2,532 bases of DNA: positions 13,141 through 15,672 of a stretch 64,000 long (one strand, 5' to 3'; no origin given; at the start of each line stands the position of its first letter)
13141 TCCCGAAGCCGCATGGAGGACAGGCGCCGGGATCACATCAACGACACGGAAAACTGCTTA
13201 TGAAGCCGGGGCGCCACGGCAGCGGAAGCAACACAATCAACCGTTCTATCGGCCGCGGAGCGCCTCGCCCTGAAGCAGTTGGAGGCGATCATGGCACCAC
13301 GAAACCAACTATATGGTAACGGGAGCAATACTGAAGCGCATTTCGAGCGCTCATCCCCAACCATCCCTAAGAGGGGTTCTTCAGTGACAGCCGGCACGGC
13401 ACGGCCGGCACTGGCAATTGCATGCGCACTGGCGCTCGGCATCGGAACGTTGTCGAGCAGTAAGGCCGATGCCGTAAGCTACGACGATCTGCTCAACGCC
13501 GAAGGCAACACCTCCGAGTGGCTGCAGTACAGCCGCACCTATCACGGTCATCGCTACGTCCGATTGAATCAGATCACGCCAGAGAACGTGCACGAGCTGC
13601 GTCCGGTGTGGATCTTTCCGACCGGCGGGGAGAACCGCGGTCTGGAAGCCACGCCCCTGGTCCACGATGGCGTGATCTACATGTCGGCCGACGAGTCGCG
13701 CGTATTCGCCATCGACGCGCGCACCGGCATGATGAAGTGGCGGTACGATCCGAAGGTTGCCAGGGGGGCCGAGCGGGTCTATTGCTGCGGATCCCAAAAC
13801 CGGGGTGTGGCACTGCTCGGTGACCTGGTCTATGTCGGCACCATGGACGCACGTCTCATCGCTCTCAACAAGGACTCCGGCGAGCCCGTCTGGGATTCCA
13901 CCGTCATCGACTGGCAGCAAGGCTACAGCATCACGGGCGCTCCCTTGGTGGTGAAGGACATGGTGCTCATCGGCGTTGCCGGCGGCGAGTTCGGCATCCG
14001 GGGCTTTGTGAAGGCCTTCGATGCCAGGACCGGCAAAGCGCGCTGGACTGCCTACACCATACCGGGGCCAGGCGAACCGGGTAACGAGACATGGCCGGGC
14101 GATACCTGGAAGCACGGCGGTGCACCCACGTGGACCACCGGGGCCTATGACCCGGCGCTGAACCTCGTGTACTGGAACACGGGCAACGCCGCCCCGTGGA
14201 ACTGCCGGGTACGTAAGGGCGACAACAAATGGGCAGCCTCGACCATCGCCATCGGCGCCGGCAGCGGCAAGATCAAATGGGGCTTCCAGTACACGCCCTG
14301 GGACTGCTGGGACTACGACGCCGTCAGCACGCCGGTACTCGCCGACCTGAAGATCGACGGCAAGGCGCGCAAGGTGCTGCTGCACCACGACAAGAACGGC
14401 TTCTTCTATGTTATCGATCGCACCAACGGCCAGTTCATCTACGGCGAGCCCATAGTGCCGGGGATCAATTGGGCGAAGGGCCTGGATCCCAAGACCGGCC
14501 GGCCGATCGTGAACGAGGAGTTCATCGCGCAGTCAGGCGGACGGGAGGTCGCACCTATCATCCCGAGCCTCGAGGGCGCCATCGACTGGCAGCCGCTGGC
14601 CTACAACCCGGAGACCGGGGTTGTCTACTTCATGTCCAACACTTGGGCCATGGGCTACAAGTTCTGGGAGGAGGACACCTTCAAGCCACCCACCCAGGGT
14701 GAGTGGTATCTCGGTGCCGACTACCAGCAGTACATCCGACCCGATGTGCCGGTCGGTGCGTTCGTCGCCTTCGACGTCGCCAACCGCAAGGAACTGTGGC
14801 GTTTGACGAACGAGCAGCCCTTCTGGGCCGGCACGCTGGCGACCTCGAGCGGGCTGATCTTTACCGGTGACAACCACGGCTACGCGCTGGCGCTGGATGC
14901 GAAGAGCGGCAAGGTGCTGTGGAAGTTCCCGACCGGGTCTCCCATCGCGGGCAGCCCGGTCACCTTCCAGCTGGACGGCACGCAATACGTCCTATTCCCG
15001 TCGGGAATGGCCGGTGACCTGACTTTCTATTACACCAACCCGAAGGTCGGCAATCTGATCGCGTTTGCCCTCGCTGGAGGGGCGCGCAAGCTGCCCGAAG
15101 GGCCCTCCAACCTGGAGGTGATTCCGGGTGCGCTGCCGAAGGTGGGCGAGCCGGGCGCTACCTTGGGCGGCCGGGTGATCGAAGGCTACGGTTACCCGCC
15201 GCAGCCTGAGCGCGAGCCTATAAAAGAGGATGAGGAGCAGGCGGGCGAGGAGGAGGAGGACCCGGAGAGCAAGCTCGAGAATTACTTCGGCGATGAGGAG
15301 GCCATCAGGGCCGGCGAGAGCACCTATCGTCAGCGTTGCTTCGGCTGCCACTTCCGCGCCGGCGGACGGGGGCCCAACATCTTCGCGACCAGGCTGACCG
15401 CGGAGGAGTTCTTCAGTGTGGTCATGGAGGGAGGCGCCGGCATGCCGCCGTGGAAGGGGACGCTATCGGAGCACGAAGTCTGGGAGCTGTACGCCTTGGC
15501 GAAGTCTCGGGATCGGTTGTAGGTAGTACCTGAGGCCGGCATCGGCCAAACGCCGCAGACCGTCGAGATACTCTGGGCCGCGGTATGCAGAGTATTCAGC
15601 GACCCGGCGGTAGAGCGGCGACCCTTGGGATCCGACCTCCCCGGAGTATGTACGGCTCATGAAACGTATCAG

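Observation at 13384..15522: PQQ quinohemoprotein dehydrogenase carrying the lanthanide-type D-Y-D signature and a Glu-rich inter-domain linker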

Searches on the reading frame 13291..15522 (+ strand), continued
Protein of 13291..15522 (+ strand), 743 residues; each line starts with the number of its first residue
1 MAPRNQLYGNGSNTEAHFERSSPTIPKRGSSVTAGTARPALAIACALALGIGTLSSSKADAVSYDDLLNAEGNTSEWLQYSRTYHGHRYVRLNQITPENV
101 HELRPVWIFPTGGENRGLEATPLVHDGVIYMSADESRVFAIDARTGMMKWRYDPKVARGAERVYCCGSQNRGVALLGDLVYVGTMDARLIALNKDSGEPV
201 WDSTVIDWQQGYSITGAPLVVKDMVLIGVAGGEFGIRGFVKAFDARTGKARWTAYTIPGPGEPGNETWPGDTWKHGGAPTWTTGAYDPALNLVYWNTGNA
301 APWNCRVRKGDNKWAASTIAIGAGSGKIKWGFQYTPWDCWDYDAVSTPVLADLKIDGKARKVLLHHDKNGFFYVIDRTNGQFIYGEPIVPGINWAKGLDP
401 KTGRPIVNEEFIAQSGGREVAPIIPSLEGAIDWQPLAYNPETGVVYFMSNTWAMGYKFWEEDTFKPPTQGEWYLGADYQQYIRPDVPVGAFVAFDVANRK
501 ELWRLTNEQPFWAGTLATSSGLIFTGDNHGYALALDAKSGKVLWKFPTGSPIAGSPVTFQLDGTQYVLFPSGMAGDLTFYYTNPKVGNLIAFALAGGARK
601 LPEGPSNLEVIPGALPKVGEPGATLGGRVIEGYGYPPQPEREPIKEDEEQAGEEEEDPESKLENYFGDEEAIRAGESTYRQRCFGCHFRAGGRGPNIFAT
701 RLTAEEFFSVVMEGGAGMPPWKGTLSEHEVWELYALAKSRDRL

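Call 110: search_protein_families(library=ncbifam, proteins=[L083:10161-11312:+], max_evalue=0.00001)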
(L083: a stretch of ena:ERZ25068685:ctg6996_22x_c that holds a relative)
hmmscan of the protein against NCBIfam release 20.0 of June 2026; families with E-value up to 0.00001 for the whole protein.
L083:10161-11312:+ (383 aa): 5 families
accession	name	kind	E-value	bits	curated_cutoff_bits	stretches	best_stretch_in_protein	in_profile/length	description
NF008425.0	PRK11259.1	equivalog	6.2e-131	436.8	257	1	2-371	5-373/377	N-methyl-L-tryptophan oxidase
TIGR01377.1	soxA_mon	subfamily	3.8e-87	292.5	479.65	1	2-374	1-376/381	amino oxidase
TIGR01373.1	soxB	subfamily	2.4e-11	43.1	529.45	1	2-203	31-241/407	sarcosine oxidase subunit beta family protein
TIGR02352.1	thiamin_ThiO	equivalog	3e-09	36.4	250.8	1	4-218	1-220/351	glycine oxidase ThiO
TIGR02032.1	GG-red-SF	subfamily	3e-06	27.2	158.8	0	2-33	1-32/297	geranylgeranyl reductase family protein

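Call 112: search_protein_families(library=pfam, proteins=[L013:13257-14807:+, L004:3270-4793:-, L055:6893-8248:-, L042:16224-17291:+, L027:16120-16575:+, L011:18193-19107:+, L016:6914-7981:+, L057:8392-9258:-, L044:12619-14103:+, L002:13408-14337:+], max_evalue=0.00001)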
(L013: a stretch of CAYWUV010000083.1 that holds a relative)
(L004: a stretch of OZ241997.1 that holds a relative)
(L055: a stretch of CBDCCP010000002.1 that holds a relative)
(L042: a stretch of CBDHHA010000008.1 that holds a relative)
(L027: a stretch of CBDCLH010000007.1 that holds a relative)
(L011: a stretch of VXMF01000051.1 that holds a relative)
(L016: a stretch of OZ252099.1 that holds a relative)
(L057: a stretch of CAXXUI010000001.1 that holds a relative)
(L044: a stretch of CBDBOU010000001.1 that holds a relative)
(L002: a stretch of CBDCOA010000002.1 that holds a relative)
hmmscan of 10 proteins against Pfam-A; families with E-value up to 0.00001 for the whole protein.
L013:13257-14807:+ (516 aa): 1 family
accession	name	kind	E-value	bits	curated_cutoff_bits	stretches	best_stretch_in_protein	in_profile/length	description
PF07394.17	DUF1501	-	8.4e-136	453.6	27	1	94-515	2-390/390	Protein of unknown function (DUF1501)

L004:3270-4793:- (507 aa): 3 families
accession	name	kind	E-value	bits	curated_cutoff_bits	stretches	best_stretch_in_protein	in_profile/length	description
PF00884.28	Sulfatase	-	2.9e-50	171.7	25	1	57-394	1-300/301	Sulfatase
PF16347.10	SGSH_C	-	4e-19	69.7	29.3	1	345-483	1-151/154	N-sulphoglucosamine sulphohydrolase, C-terminal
PF01663.27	Phosphodiest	-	4.4e-10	40.1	23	1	80-151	18-90/342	Type I phosphodiesterase / nucleotide pyrophosphatase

L055:6893-8248:- (451 aa): 4 families
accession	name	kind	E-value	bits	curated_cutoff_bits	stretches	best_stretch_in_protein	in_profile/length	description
PF19051.5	GFO_IDH_MocA_C2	-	6.8e-23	81.9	23.3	2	367-444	176-253/254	Oxidoreductase family, C-terminal alpha/beta domain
PF01408.29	GFO_IDH_MocA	-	6.7e-19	69.2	24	1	32-156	2-119/120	Oxidoreductase family, NAD-binding Rossmann fold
PF22725.1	GFO_IDH_MocA_C3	-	5.8e-14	52.6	27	1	168-322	4-123/124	GFO/IDH/MocA C-terminal domain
PF02894.22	GFO_IDH_MocA_C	-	1.3e-08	35.4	22.9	1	226-404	26-204/218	Oxidoreductase family, C-terminal alpha/beta domain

L042:16224-17291:+ (355 aa): 2 families
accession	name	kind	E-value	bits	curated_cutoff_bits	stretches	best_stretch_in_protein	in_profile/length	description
PF02562.22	PhoH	-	1e-91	306.4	27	1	129-332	2-205/205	PhoH-like protein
PF13245.12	AAA_19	-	2e-06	28.4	25.1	1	149-285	14-129/134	AAA domain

L027:16120-16575:+ (151 aa): 1 family
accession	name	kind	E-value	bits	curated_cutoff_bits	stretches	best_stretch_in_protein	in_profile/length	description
PF02130.23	YbeY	-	7.7e-29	100.6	25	1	36-135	23-125/129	Endoribonuclease YbeY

L011:18193-19107:+ (304 aa): 7 families
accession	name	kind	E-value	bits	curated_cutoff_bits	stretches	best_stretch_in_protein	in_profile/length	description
PF01926.29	MMR_HSR1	-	2.3e-24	86.1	21.9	1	12-126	2-113/113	50S ribosome-binding GTPase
PF07650.23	KH_2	-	8.9e-19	67.5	22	1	210-286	1-78/78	KH domain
PF00009.33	GTP_EFTU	-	8.1e-15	55.3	26.5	1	13-175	7-187/188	Elongation factor Tu GTP binding domain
PF02421.24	FeoB_N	-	8.7e-09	35.5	27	1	12-136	3-124/156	Ferrous iron transport protein B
PF04548.22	AIG1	-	2.2e-08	34.1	27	1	13-114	4-108/212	AIG1 family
PF00350.29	Dynamin_N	-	8.5e-08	32.8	27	0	12-45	1-33/168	Dynamin family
PF03193.22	RsgA_GTPase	-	8.7e-07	29.4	30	0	9-70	106-171/174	RsgA GTPase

L016:6914-7981:+ (355 aa): 2 families
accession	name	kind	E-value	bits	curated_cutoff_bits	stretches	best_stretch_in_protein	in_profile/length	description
PF08450.18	SGL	-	2.4e-49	168.6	26.3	1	72-339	1-245/246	SMP-30/Gluconolactonase/LRE-like region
PF05787.19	PhoX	-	3.9e-06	26.7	24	1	32-232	305-510/515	Alkaline phosphatase PhoX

L057:8392-9258:- (288 aa): 0 families

L044:12619-14103:+ (494 aa): 2 families
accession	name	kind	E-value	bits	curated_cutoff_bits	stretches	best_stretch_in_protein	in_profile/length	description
PF01979.26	Amidohydro_1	-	1.3e-21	77.7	25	1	129-480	1-345/345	Amidohydrolase family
PF07969.17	Amidohydro_3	-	7.1e-13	49.3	29.7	1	388-477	363-468/472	Amidohydrolase family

L002:13408-14337:+ (309 aa): 0 families

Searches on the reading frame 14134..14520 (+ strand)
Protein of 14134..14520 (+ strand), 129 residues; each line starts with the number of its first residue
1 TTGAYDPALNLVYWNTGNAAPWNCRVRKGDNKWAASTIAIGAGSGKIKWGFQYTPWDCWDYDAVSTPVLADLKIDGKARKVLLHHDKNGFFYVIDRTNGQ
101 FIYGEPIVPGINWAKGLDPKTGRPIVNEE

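Call 42: search_solved_structures(query=window:14134-14520:+, max_evalue=0.001, show_alignments=5)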
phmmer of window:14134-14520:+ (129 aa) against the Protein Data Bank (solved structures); distinct sequences matched with E-value up to 0.001: 23.
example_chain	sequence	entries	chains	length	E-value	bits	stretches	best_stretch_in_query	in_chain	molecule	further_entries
1yiq_A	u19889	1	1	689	1.5e-36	128.7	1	4-129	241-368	Quinohemoprotein alcohol dehydrogenase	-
6zcw_A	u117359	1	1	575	2.2e-36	128.2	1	3-128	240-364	Quinoprotein ethanol dehydrogenase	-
6zcv_A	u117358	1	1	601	2.4e-36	128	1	3-128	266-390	Quinoprotein ethanol dehydrogenase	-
1kb0_A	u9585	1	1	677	1.4e-34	122.3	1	4-125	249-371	quinohemoprotein alcohol dehydrogenase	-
6dam_A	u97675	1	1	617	1.4e-34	122.3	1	4-126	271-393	Lanthanide-dependent methanol dehydrogenase XoxF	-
4mae_A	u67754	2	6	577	2e-34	121.8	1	4-125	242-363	Methanol dehydrogenase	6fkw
1kv9_A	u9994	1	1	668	3.4e-34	121.1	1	4-125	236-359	TYPE II QUINOHEMOPROTEIN ALCOHOL DEHYDROGENASE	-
8gy2_A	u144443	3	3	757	9.7e-34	119.6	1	4-124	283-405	Alcohol dehydrogenase (quinone), dehydrogenase subunit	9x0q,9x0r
1w6s_A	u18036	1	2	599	1.5e-32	115.7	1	4-127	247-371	METHANOL DEHYDROGENASE SUBUNIT 1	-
1h4i_A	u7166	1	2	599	1.5e-32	115.7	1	4-127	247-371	METHANOL DEHYDROGENASE SUBUNIT 1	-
9ism_A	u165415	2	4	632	1.7e-32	115.6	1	4-127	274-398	Methanol dehydrogenase, alpha subunit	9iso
1h4j_A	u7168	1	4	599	4.5e-32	114.2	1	4-127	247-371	Methanol dehydrogenase [cytochrome c] subunit 1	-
2d0v_A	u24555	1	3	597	2.9e-31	111.6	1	4-127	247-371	methanol dehydrogenase large subunit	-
6oc5_A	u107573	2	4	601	1.2e-30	109.6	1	4-122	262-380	Lanthanide-dependent methanol dehydrogenase XoxF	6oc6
2ad6_A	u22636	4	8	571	1.3e-30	109.5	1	4-127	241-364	Methanol dehydrogenase subunit 1 | METHANOL DEHYDROGENASE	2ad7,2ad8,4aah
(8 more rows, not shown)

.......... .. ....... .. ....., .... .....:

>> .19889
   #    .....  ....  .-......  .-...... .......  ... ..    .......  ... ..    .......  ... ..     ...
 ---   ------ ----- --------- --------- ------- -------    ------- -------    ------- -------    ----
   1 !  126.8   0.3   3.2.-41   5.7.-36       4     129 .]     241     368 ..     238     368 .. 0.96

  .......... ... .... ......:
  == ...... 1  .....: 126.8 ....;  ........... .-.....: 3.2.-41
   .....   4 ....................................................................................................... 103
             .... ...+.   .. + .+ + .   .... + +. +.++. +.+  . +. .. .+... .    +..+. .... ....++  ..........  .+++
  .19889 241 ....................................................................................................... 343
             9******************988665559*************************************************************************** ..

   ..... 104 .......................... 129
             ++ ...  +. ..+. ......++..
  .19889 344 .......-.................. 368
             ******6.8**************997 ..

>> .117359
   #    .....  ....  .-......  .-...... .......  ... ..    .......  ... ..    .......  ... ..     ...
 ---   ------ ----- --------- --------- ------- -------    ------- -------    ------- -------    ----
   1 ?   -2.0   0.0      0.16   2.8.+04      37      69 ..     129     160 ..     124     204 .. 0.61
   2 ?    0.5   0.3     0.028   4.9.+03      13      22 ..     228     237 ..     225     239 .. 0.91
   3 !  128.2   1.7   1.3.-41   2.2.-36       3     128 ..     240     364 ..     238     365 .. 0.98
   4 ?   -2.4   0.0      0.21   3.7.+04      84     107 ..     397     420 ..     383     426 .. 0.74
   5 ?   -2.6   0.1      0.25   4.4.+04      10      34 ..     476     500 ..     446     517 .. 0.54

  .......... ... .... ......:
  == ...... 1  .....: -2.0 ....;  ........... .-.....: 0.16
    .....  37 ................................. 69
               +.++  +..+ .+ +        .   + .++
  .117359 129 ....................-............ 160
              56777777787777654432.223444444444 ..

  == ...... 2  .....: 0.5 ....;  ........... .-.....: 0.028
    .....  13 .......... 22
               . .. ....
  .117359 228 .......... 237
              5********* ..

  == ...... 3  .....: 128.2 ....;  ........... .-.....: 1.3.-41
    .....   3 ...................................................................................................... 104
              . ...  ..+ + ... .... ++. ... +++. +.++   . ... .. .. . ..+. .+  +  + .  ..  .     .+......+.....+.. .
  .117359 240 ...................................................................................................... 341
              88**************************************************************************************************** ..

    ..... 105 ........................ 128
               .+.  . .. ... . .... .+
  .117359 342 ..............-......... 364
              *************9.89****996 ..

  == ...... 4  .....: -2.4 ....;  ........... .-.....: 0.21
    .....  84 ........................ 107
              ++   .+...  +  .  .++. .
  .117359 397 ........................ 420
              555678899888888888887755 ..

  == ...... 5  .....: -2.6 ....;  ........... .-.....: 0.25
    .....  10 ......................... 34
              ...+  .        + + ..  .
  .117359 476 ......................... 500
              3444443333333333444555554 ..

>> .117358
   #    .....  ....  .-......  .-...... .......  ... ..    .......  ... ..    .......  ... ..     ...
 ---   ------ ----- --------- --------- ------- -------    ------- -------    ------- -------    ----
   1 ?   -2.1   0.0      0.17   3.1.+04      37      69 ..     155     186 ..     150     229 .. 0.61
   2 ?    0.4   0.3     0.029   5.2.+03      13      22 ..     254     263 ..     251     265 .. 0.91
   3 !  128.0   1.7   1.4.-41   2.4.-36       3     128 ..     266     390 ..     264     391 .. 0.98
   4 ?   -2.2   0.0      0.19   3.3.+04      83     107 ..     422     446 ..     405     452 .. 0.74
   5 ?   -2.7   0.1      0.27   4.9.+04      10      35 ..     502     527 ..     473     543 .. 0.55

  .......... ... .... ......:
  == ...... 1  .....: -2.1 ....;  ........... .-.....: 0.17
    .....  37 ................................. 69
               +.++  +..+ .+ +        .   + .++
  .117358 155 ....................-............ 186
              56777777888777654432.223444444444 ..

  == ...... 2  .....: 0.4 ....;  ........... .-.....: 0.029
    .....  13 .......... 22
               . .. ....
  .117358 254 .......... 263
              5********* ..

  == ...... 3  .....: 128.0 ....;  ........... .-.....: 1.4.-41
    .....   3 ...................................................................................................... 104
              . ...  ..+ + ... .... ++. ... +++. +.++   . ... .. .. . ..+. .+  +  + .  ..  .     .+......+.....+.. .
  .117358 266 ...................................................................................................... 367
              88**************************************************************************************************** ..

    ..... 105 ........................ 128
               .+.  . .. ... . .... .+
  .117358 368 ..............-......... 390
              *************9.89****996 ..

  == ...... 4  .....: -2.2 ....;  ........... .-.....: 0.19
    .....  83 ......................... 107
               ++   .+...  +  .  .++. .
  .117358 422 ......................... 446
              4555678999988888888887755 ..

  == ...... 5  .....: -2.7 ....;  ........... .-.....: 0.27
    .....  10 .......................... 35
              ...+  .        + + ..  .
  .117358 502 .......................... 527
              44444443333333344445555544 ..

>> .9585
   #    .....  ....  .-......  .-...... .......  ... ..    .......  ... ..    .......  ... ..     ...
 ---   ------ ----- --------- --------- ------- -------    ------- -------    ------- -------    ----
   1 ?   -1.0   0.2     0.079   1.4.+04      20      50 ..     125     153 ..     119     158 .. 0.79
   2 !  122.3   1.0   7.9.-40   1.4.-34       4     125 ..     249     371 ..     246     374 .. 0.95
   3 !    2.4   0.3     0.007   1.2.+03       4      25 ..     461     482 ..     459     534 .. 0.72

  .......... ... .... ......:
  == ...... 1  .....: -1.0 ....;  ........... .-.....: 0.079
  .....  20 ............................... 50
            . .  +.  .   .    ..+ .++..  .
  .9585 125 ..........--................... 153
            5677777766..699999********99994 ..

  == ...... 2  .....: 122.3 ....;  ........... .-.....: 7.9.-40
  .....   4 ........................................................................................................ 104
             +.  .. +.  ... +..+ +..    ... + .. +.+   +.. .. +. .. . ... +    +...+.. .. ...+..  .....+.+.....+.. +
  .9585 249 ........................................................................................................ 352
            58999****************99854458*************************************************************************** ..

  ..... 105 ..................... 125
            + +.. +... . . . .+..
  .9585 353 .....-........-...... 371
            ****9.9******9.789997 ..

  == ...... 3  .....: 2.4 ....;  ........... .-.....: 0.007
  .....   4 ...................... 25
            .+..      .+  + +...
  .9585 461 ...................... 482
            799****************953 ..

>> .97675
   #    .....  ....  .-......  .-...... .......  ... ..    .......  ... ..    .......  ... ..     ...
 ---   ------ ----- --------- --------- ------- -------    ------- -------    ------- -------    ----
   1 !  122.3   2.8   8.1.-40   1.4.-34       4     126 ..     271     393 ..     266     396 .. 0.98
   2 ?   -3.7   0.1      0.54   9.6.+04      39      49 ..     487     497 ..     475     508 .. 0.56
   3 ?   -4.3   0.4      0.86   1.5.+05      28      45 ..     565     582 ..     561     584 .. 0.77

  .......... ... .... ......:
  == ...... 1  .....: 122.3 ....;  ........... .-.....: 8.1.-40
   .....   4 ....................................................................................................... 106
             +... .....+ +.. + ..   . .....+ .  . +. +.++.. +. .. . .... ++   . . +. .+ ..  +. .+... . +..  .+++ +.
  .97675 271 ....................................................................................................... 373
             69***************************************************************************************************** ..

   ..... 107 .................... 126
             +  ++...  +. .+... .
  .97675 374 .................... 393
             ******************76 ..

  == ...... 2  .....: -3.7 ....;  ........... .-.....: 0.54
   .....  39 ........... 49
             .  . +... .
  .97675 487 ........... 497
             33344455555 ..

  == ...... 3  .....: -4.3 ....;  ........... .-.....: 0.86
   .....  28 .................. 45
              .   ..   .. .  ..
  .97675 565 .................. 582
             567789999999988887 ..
